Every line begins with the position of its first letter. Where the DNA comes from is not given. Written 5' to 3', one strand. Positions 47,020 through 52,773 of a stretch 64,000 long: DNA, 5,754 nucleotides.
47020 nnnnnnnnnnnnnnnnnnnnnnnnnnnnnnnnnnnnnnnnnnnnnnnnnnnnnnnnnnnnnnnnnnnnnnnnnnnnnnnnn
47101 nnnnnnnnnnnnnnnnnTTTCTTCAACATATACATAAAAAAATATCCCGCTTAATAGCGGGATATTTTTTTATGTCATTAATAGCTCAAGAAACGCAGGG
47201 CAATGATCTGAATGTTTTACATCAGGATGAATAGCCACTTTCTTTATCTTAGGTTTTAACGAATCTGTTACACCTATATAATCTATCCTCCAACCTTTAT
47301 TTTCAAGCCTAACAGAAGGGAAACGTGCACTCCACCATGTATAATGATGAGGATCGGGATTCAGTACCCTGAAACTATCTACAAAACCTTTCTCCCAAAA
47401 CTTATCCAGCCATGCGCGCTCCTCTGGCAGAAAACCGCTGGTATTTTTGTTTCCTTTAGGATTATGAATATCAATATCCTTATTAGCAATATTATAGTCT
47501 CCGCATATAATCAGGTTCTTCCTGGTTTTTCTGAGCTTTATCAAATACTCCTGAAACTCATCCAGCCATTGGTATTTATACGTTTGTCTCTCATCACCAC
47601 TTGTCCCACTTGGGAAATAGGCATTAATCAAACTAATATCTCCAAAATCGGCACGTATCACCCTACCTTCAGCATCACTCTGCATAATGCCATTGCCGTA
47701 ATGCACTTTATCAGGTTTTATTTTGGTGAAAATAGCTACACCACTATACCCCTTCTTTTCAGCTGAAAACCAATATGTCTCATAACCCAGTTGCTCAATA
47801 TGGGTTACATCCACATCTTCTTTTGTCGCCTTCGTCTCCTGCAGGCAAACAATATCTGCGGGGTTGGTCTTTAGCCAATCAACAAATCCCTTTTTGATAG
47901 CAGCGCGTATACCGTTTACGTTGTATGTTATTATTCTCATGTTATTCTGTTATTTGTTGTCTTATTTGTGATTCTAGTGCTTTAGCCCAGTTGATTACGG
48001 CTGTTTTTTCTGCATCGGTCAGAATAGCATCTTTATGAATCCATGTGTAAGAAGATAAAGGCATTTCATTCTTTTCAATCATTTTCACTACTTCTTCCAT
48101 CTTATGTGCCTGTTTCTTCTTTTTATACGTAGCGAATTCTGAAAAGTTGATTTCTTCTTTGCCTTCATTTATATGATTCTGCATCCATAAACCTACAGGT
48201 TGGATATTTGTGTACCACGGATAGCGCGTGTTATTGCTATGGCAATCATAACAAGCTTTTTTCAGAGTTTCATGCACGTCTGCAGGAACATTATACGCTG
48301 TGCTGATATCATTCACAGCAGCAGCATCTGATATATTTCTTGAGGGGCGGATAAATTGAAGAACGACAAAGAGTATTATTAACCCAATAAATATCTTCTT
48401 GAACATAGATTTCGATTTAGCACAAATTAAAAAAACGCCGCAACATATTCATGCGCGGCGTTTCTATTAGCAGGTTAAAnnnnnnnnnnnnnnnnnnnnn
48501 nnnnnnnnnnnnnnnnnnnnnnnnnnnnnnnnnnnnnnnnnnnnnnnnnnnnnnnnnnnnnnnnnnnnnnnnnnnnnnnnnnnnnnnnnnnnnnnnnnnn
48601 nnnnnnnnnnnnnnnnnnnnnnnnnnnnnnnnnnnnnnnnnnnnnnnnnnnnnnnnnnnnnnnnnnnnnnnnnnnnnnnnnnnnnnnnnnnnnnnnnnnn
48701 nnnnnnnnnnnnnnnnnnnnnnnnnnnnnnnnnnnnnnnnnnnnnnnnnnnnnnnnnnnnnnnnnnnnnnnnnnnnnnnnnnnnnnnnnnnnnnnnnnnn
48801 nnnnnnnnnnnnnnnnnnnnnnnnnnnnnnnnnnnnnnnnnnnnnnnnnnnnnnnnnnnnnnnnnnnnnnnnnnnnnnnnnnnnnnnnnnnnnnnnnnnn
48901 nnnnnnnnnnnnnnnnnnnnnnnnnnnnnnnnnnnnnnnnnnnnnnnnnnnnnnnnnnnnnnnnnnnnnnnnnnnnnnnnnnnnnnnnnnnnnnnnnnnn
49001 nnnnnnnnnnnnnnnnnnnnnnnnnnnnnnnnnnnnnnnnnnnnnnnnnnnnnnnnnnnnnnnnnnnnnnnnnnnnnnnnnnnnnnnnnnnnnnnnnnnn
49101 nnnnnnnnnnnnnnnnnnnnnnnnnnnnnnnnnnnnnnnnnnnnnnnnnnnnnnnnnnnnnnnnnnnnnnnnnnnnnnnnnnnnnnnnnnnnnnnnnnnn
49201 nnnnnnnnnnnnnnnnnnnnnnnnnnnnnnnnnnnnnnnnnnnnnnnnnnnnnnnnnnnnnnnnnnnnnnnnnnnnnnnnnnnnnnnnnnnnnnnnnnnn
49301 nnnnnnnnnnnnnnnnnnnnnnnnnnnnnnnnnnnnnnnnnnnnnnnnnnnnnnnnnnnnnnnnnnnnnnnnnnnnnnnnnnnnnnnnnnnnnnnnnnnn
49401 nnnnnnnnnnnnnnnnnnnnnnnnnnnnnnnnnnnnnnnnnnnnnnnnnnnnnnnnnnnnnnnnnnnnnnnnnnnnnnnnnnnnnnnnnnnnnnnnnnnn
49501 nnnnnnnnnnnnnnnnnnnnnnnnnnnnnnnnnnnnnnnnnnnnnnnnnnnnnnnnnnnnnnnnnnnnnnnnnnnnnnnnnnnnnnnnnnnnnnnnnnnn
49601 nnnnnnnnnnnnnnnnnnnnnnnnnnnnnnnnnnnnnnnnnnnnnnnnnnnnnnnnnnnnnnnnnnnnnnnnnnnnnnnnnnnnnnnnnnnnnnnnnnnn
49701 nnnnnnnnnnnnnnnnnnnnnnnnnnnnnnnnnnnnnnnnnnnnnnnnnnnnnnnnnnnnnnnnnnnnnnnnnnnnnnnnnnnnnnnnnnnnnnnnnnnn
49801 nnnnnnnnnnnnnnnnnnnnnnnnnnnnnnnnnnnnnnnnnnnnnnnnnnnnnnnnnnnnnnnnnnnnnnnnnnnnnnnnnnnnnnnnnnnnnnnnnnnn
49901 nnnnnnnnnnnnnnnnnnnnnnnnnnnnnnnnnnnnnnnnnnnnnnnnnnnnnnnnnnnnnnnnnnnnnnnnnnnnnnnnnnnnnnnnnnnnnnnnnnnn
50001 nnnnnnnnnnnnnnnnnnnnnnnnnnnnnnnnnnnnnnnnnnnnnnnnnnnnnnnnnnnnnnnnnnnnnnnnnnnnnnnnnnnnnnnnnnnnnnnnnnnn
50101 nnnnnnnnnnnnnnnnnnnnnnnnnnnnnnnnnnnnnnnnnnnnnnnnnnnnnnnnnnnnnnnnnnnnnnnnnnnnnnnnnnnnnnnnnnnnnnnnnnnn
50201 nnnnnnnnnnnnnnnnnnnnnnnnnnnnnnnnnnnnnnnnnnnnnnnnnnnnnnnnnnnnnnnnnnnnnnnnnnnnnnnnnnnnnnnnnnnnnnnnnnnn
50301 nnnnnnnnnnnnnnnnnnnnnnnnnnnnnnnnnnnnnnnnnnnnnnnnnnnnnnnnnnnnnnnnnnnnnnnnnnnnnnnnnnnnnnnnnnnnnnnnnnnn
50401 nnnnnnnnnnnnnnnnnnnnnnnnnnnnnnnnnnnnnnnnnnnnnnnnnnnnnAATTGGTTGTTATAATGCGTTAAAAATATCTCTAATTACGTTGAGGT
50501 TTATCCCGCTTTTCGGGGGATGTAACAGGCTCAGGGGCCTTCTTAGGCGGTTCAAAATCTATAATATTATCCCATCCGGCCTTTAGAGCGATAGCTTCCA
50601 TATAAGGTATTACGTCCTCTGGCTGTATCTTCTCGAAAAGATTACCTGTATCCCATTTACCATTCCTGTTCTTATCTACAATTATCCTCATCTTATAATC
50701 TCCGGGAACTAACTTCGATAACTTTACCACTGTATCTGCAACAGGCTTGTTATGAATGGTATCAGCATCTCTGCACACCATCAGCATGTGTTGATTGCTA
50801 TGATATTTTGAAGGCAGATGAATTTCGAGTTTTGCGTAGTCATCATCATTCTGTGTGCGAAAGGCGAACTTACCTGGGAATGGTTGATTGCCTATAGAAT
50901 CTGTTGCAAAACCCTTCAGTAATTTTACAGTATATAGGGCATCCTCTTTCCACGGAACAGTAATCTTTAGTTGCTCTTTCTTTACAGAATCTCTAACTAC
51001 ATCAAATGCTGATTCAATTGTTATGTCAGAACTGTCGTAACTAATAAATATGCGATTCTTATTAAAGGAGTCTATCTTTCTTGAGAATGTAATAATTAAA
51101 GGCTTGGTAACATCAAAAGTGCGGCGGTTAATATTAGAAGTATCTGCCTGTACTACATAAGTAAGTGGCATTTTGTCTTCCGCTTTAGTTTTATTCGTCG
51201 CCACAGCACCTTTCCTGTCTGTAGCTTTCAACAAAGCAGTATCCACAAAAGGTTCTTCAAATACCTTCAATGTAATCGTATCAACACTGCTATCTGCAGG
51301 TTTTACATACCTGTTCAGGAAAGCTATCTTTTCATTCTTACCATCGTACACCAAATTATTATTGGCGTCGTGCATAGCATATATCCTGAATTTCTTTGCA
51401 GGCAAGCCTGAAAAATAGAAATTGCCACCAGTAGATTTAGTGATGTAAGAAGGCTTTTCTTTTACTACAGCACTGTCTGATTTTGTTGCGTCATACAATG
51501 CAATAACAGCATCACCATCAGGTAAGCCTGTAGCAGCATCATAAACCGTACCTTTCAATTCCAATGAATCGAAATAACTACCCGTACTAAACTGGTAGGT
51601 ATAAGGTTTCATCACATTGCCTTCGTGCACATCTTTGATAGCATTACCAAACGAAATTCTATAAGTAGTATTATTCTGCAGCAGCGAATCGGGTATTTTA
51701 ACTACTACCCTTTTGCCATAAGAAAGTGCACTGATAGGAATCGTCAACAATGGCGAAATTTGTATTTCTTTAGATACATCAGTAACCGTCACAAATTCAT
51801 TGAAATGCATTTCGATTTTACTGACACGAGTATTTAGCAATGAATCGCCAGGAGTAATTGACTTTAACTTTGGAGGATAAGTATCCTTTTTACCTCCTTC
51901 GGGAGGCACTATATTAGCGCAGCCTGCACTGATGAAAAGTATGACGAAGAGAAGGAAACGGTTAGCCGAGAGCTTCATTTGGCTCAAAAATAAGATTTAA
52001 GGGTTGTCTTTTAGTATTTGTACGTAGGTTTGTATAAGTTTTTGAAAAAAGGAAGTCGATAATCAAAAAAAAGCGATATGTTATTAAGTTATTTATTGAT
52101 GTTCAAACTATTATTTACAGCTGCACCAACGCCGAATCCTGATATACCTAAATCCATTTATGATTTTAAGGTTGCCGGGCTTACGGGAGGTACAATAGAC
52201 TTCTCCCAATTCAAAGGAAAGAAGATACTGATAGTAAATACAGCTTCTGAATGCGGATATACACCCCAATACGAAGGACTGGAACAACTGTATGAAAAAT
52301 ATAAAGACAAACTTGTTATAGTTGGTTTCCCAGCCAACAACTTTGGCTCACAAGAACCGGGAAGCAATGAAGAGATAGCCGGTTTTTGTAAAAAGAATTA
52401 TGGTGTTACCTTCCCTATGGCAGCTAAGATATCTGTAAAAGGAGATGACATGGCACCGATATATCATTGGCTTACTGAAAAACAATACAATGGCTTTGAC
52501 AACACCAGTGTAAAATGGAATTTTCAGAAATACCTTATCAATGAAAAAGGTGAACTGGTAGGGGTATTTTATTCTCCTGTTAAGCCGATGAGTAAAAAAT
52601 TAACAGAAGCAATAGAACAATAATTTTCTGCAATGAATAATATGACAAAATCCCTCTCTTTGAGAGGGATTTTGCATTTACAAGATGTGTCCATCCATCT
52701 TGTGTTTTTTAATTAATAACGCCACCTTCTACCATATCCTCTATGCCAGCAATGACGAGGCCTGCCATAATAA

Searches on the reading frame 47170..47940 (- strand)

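Call 29: search_protein_families(library=pfam, proteins=[window:47170-47940:-], max_evalue=0.001)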
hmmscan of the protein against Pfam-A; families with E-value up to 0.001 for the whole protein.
window:47170-47940:- (256 aa): 1 family
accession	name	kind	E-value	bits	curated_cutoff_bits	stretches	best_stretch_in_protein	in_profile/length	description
PF03372.29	Exo_endo_phos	-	3.3e-26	92.8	24.5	1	4-246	1-225/225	Endonuclease/Exonuclease/phosphatase family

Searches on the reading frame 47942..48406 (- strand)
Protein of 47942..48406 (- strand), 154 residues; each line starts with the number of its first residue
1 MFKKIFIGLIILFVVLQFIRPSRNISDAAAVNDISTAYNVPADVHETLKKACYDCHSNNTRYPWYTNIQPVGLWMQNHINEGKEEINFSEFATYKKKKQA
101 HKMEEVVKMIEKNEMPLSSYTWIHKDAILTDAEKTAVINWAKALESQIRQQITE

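Call 29: search_protein_families(library=pfam, proteins=[window:47942-48406:-], max_evalue=0.001)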
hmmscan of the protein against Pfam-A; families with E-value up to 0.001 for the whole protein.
window:47942-48406:- (154 aa): 1 family
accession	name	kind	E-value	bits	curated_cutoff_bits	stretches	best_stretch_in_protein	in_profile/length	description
PF14376.11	Haem_bd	-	1.1e-49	168.2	27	1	11-142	1-132/133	Haem-binding domain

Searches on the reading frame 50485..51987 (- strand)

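Call 29: search_protein_families(library=pfam, proteins=[window:50485-51987:-], max_evalue=0.001)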
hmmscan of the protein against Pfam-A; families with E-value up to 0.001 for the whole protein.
window:50485-51987:- (500 aa): 2 families
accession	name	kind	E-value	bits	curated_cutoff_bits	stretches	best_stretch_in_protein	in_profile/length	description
PF13205.12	Big_5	-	1.7e-21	77.3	23.6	1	35-135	1-105/105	Bacterial Ig-like domain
PF09912.14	DUF2141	-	5.8e-06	26.7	24.4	0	418-448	43-73/112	Uncharacterized protein conserved in bacteria (DUF2141)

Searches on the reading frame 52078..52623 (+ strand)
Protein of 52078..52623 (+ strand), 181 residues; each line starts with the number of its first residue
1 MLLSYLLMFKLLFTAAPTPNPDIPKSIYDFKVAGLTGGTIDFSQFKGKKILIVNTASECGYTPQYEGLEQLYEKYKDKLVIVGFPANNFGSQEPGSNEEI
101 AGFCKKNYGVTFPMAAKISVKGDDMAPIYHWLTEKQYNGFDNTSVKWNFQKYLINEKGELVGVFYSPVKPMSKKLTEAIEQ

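Call 29: search_protein_families(library=pfam, proteins=[window:52078-52623:+], max_evalue=0.001)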
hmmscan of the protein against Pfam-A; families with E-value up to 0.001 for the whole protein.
window:52078-52623:+ (181 aa): 3 families
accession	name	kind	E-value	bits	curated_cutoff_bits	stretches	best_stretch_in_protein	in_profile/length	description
PF00255.25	GSHPx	-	7.3e-37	125.7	27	1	27-132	1-107/108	Glutathione peroxidase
PF08534.16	Redoxin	-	8.2e-05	22.9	26.6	1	29-116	8-92/148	Redoxin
PF00578.27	AhpC-TSA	-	0.0006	20.2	26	1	26-115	4-87/124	AhpC/TSA family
